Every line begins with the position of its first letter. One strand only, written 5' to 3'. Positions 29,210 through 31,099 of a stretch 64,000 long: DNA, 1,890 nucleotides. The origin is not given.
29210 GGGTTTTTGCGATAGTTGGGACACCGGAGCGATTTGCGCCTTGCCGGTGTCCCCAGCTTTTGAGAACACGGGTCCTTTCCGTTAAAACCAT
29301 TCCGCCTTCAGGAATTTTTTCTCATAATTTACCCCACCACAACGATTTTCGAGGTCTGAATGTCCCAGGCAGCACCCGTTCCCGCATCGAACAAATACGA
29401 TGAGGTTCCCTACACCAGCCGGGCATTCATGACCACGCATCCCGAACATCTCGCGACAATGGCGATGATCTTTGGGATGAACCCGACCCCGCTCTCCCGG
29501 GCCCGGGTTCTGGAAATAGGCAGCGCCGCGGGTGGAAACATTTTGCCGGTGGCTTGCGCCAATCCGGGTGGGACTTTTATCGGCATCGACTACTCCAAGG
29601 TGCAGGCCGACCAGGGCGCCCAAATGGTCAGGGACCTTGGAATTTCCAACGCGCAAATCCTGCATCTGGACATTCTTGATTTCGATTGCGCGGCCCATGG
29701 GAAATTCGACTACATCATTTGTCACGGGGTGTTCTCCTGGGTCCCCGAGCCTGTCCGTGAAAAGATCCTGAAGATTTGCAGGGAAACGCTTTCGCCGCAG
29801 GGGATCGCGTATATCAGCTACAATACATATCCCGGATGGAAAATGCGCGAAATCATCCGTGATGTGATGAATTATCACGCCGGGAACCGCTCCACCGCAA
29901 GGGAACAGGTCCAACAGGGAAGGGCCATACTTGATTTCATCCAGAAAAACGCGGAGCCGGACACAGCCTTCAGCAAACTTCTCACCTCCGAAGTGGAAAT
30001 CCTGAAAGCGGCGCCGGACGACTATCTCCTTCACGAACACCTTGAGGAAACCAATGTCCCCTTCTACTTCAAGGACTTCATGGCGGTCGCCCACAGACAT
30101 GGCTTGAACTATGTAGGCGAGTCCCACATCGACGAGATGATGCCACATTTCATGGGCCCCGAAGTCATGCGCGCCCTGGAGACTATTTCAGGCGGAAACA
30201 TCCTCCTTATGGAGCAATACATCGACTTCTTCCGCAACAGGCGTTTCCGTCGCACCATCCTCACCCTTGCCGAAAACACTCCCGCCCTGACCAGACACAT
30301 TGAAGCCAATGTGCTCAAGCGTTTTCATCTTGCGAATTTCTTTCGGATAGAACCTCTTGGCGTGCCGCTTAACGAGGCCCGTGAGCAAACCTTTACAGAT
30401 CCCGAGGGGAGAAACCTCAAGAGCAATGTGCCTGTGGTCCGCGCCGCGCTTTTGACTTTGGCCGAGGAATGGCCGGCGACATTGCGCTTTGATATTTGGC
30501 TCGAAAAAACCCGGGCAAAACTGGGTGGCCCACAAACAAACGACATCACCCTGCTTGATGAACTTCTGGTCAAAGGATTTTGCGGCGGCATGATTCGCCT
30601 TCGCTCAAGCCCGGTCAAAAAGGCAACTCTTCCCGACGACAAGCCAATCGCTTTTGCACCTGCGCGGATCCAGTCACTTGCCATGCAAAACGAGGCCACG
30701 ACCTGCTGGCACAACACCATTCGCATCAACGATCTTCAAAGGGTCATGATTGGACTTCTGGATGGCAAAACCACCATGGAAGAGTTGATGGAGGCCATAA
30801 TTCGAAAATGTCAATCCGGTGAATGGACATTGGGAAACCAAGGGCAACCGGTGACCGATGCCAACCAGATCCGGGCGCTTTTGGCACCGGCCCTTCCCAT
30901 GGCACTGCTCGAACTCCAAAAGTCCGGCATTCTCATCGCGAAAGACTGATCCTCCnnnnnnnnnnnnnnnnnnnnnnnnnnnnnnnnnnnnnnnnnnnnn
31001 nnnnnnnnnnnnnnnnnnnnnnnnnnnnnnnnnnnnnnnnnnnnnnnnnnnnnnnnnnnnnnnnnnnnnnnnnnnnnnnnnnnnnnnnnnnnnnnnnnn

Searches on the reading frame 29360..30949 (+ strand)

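Call 75: search_protein_families(library=pfam, proteins=[window:29360-30949:+], max_evalue=0.00001)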
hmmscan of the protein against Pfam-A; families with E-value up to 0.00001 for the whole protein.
window:29360-30949:+ (529 aa): 7 families
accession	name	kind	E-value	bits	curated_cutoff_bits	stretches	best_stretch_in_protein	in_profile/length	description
PF10119.14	MethyTransf_Reg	-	7e-25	88.1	25.5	1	220-302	2-83/84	Predicted methyltransferase regulatory domain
PF21782.3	PKMT_2nd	-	6.1e-20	71.9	27.8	1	427-523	1-97/98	PKMT, C-terminal winged helix domain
PF08242.18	Methyltransf_12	-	5.7e-13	49.9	30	1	51-149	1-97/98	Methyltransferase domain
PF13847.12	Methyltransf_31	-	1.7e-12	47.7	27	1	48-167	5-120/145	Methyltransferase domain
PF13649.12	Methyltransf_25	-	7.3e-12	46.3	27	1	50-148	1-97/97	Methyltransferase domain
PF08241.18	Methyltransf_11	-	3.2e-08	34.5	21.2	1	51-152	1-95/95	Methyltransferase domain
PF13489.12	Methyltransf_23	-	1e-06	29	27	1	43-158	19-122/164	Methyltransferase domain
